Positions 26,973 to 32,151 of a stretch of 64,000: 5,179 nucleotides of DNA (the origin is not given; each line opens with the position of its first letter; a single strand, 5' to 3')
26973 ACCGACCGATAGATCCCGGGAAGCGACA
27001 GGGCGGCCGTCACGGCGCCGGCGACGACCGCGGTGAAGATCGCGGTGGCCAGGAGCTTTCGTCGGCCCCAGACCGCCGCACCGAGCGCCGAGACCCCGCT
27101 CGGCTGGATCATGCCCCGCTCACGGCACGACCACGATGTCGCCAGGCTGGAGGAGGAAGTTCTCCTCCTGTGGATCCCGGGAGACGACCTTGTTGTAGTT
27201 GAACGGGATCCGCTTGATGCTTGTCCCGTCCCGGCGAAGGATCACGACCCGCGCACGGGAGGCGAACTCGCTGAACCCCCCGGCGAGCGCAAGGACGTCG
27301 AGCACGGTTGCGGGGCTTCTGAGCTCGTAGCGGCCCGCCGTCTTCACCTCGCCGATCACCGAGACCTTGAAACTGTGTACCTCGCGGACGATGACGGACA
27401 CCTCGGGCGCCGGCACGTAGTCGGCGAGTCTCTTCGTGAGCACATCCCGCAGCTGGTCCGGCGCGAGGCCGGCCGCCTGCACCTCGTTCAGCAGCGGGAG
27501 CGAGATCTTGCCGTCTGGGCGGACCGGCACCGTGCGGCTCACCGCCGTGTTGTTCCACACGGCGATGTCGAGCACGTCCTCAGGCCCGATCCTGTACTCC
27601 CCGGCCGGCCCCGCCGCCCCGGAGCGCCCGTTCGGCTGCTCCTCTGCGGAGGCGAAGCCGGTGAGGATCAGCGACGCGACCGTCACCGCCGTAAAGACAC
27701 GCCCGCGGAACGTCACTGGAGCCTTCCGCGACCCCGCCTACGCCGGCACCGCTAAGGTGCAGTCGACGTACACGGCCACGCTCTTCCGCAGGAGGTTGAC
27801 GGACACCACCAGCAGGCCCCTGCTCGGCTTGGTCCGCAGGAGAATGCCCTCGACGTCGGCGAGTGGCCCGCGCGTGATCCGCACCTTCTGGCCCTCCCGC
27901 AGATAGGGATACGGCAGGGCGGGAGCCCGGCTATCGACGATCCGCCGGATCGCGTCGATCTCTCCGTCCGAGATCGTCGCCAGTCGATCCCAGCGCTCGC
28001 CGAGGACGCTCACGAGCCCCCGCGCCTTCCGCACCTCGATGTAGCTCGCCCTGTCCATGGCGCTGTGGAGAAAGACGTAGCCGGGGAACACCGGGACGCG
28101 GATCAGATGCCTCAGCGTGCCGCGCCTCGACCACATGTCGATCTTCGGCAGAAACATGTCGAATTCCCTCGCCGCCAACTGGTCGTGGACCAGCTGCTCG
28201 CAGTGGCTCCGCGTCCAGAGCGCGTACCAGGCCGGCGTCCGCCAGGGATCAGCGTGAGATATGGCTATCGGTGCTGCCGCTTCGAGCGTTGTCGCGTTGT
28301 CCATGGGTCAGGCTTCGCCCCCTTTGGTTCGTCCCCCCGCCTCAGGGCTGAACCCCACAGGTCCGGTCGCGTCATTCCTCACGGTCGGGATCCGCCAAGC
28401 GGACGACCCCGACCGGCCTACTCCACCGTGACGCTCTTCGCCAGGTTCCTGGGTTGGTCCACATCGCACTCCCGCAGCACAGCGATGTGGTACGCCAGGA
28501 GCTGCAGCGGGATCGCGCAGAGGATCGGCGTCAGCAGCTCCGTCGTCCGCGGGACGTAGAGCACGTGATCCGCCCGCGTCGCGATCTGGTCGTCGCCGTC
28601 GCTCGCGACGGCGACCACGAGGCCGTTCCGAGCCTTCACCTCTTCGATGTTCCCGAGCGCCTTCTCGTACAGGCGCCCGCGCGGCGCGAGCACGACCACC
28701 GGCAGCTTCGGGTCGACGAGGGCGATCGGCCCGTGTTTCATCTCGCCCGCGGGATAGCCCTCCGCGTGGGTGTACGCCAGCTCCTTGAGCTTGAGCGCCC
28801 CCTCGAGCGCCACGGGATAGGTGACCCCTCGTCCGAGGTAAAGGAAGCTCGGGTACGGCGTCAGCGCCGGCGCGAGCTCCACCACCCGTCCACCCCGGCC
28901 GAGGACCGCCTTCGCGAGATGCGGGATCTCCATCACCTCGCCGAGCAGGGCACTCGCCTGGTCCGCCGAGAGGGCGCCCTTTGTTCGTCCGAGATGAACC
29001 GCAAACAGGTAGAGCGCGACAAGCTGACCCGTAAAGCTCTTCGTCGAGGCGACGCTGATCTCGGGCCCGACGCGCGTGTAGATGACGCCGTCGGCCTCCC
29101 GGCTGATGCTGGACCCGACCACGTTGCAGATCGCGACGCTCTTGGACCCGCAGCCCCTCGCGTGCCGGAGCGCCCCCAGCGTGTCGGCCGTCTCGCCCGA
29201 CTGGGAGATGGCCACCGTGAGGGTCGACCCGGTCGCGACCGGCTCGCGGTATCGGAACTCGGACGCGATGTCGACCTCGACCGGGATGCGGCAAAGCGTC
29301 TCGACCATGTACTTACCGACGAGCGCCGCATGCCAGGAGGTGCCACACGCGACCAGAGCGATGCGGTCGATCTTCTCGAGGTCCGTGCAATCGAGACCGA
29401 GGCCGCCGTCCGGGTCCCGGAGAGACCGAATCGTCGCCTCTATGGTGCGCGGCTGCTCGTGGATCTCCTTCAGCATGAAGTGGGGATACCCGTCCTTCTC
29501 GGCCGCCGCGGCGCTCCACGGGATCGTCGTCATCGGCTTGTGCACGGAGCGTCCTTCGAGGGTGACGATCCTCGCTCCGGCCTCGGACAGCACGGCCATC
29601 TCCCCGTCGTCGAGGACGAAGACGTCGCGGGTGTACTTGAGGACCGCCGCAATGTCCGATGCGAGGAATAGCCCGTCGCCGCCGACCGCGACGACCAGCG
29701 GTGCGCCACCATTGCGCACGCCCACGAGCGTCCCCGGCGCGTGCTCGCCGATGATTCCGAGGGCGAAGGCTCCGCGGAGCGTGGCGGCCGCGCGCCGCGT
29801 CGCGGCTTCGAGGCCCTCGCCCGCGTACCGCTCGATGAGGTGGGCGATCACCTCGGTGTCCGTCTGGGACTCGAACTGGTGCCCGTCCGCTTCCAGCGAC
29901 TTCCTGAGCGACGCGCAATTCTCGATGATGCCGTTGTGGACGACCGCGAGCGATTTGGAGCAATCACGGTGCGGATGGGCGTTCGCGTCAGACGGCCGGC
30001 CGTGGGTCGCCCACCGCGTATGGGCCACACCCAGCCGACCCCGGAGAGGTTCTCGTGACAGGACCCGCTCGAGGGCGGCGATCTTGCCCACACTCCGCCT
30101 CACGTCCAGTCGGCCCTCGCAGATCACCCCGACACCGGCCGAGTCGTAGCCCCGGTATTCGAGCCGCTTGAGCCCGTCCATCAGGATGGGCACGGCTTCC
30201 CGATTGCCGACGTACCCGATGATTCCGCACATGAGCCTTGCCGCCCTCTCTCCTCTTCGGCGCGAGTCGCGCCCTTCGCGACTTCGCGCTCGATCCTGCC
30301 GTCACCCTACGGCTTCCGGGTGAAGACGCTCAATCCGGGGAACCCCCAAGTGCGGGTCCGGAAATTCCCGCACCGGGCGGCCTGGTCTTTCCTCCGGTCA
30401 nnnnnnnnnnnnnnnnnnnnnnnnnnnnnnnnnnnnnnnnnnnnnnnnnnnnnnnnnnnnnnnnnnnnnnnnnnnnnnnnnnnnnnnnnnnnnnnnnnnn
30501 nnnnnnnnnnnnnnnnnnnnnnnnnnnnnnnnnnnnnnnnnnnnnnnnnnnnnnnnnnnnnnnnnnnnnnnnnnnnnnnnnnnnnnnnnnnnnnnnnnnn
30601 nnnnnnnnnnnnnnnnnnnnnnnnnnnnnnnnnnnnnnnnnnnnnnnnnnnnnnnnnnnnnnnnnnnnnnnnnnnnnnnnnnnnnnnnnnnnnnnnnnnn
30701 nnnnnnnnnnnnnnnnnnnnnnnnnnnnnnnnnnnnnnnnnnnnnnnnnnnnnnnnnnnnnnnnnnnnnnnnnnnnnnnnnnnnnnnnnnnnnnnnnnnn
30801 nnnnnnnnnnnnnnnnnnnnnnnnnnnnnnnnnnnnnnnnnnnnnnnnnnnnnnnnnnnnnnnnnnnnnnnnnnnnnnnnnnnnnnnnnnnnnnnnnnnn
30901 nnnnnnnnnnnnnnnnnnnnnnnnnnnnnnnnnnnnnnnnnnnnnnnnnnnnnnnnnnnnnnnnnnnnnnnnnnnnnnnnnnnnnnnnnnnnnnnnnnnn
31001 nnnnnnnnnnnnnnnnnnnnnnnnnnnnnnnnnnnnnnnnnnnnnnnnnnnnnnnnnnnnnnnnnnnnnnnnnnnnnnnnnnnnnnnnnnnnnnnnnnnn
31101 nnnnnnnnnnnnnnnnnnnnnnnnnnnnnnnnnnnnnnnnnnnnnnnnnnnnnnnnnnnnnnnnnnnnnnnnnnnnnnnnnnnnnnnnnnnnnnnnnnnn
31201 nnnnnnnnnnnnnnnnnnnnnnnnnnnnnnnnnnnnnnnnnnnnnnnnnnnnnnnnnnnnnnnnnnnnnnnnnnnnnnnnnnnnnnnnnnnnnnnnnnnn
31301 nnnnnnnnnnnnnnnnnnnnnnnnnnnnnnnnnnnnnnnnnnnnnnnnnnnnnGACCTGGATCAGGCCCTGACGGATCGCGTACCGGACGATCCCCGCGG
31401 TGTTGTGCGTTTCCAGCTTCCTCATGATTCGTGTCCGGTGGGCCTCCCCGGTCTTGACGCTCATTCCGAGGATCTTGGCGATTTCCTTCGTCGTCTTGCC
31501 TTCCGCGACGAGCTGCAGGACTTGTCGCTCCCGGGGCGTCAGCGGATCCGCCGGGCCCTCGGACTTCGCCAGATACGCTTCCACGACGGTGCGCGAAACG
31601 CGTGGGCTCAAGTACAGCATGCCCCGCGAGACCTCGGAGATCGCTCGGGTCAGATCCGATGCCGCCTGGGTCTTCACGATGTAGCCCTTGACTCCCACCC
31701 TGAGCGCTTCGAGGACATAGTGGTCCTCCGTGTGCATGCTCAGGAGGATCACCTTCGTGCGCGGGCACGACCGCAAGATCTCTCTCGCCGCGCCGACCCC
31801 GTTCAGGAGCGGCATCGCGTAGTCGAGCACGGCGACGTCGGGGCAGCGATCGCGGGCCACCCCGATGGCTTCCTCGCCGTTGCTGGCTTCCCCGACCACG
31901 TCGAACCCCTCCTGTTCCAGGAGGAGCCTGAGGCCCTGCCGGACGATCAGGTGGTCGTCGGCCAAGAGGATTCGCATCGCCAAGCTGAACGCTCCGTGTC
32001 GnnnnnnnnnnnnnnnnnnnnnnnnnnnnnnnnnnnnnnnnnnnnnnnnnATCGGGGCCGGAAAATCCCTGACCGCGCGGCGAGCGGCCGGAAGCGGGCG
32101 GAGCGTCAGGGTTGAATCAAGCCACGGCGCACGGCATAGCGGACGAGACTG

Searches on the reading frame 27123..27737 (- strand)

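Call 10: search_protein_families(library=pfam, max_evalue=0.001, proteins=[window:27123-27737:-])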
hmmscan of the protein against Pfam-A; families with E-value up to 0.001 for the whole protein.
window:27123-27737:- (205 aa): 3 families
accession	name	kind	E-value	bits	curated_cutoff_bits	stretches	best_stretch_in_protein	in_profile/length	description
PF02563.21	Poly_export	-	2.1e-24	85.9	28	1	45-117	4-76/77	Polysaccharide biosynthesis/export protein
PF10531.15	SLBB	-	9.3e-13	48.2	27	1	124-175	1-53/55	SLBB domain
PF22461.2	SLBB_2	-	4.9e-11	43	27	1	124-204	2-79/79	SLBB domain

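Call 12: search_protein_families(library=ncbifam, max_evalue=0.00001, proteins=[window:27123-27737:-])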
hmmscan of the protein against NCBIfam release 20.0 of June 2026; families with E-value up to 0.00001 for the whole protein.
window:27123-27737:- (205 aa): 4 families
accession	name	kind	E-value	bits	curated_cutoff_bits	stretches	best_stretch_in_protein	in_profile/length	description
TIGR03027.2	pepcterm_export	equivalog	9e-43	145.9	180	1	47-205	2-165/169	XrtA/PEP-CTERM system exopolysaccharide export protein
NF041843.1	EpsY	equivalog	2.1e-42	144.7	320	1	45-204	50-210/211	exopolysaccharide export protein EpsY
TIGR03028.1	EpsE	equivalog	1.9e-24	86.3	262.65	1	47-204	1-159/239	polysaccharide export protein EpsE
NF011658.0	PRK15078.1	subfamily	1.1e-21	77.1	333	1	47-205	84-250/380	polysaccharide export protein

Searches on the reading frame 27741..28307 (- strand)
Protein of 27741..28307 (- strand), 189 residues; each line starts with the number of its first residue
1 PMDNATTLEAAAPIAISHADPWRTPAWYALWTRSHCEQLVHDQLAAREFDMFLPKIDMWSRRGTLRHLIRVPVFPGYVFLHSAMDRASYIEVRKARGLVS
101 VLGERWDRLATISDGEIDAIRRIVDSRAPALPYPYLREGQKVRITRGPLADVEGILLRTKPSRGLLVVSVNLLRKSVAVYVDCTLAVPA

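Call 10: search_protein_families(library=pfam, max_evalue=0.001, proteins=[window:27741-28307:-])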
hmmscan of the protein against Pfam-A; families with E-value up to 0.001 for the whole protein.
window:27741-28307:- (189 aa): 1 family
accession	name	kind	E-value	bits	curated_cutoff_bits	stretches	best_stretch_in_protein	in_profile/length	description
PF02357.24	NusG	-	9.8e-16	58.5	22.2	1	26-121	2-93/93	Transcription termination factor nusG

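Call 12: search_protein_families(library=ncbifam, max_evalue=0.00001, proteins=[window:27741-28307:-])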
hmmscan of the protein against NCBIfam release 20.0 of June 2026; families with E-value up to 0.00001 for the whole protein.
window:27741-28307:- (189 aa): 5 families
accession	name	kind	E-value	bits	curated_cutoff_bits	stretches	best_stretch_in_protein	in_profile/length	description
NF033644.1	antiterm_UpxY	subfamily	2.8e-26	92.4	100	1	27-182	1-160/164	UpxY family transcription antiterminator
TIGR01955.1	RfaH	equivalog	2.7e-20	73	144.5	1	27-182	1-154/159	transcription/translation regulatory transformer protein RfaH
NF033641.1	antiterm_LoaP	exception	4.1e-20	72.6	125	1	27-181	1-159/166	antiterminator LoaP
TIGR00922.1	nusG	equivalog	2e-11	44.1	135.7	1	27-182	1-165/172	transcription termination/antitermination protein NusG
NF006534.0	PRK09014.1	equivalog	1.4e-09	38.1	124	1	26-182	3-155/162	transcription/translation regulatory transformer protein RfaH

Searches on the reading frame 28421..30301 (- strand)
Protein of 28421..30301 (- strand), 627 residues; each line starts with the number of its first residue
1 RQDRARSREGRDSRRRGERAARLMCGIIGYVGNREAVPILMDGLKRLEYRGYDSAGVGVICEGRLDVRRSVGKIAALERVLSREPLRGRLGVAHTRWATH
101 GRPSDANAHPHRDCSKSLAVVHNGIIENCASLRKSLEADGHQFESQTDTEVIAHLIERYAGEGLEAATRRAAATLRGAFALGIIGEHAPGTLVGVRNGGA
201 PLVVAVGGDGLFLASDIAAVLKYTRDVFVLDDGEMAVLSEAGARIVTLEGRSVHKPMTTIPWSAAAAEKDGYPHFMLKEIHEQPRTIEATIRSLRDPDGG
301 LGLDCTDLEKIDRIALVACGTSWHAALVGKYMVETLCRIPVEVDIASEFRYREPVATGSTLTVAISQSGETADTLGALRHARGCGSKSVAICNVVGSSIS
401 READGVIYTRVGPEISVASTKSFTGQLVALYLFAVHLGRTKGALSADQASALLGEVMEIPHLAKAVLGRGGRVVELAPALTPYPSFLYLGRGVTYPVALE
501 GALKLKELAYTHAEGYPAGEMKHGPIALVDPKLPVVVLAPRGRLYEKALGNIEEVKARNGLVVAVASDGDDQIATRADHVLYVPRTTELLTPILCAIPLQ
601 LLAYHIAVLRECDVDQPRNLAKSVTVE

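Call 12: search_protein_families(library=ncbifam, max_evalue=0.00001, proteins=[window:28421-30301:-])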
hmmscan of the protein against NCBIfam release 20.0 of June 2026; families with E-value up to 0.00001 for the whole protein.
window:28421-30301:- (627 aa): 14 families
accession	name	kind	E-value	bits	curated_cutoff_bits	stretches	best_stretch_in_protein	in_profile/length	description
NF001484.0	PRK00331.1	subfamily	4.8e-243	808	381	1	24-627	1-601/601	isomerizing glutamine--fructose-6-phosphate transaminase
TIGR01135.1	glmS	equivalog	1e-236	787.2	418.05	1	25-627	1-607/607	glutamine--fructose-6-phosphate transaminase (isomerizing)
NF046059.1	NagB_SO3506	equivalog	1.1e-33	116.9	430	1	312-576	39-292/330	glucosamine-6-phosphate deaminase NagB-II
TIGR01134.1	purF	equivalog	2.1e-29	103.2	350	1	25-244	1-223/432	amidophosphoribosyltransferase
NF041128.1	glucosaP_deam_GlmD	equivalog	2.2e-28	99.4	580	1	307-624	27-321/323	glucosamine-6-phosphate deaminase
TIGR01536.1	asn_synth_AEB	equivalog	4.6e-15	55.6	267.1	1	25-229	1-174/517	asparagine synthase (glutamine-hydrolyzing)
NF008481.0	PRK11382.1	equivalog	1.3e-13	50.9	430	1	310-618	43-332/340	fructoselysine 6-phosphate deglycase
TIGR03104.1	trio_amidotrans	equivalog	7e-11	41.1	570.1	1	88-222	41-167/589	N-acetylglutaminylglutamine amidotransferase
TIGR03108.1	eps_aminotran_1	hypoth_equivalog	3.6e-09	35.8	816.9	1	108-220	60-166/628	XrtA/PEP-CTERM system amidotransferase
TIGR00274.1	TIGR00274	equivalog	7.8e-09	35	302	1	361-426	129-196/291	N-acetylmuramic acid 6-phosphate etherase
NF003915.0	PRK05441.1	subfamily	1.1e-08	34.4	168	1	361-432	134-207/300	N-acetylmuramic acid 6-phosphate etherase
NF006949.0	PRK09431.1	equivalog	2.5e-08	32.9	499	1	106-235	58-180/554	asparagine synthase B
NF009222.0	PRK12570.1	subfamily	6.2e-06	25.3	255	1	361-425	141-205/307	N-acetylmuramic acid 6-phosphate etherase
NF040776.2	AlsR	equivalog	6.2e-06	25.3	400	0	362-409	180-227/279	transcriptional repressor AlsR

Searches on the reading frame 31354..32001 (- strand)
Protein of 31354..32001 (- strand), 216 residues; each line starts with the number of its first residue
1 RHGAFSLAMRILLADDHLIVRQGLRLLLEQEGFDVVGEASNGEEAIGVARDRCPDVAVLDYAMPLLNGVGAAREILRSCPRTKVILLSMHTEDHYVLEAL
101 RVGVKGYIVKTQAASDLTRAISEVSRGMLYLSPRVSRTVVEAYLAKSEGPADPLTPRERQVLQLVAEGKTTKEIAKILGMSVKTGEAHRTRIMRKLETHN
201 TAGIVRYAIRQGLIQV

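Call 12: search_protein_families(library=ncbifam, max_evalue=0.00001, proteins=[window:31354-32001:-])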
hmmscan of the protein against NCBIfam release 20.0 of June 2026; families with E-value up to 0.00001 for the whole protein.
window:31354-32001:- (216 aa): 82 families (the best 25 are shown)
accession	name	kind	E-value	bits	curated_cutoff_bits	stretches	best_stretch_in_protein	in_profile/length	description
NF052445.1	RespRegMctR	equivalog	2.4e-50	170.8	300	1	9-213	2-204/205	two-component system response regulator MctR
NF011896.0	PRK15369.1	equivalog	2e-44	151.8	242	1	8-214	3-210/211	two component system response regulator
NF007018.1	PRK09483.1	equivalog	2e-44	151.8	280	1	10-215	3-210/217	UvrY/SirA/GacA family response regulator transcription factor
NF047785.1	respo_reg_MadR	equivalog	8e-40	136.4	300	1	9-214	1-209/209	MadR family response regulator transcription factor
NF007935.0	PRK10651.1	equivalog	6.7e-35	120.2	250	1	9-199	7-201/216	two-component system response regulator NarL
NF007685.0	PRK10360.1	equivalog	8.5e-30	104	258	1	10-206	3-190/196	response regulator transcription factor UhpA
NF007708.0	PRK10403.1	equivalog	6.6e-28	97.6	343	1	8-199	6-199/215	nitrate/nitrite response regulator protein NarP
NF006900.1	PRK09390.1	equivalog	3.4e-22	79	255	1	9-212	5-201/203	response regulator FixJ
NF008098.0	PRK10840.1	equivalog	1.3e-21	77.1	235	1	9-207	4-204/216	response regulator transcription factor RcsB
NF007403.0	PRK09935.1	equivalog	3.1e-21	76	271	1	11-213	6-209/210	fimbria biosynthesis transcriptional regulator FimZ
NF007419.0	PRK09958.1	equivalog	4.6e-21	75.3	251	1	11-210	3-200/204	acid-sensing system DNA-binding response regulator EvgA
NF040749.1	tetrathio_RR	equivalog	9.5e-21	74.4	290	1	11-206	2-186/191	tetrathionate respiration response regulator TtrR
NF001965.0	PRK00742.1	subfamily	1.3e-20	73.9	293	1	8-147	3-142/357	chemotaxis-specific protein-glutamate methyltransferase CheB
NF041367.1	CheY_Halo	equivalog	1.3e-18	67.5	200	1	11-124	1-113/114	chemotaxis protein CheY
NF041733.1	resp_reg_CseB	equivalog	9.4e-17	61.1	350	1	10-128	2-118/228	two-component system response regulator CseB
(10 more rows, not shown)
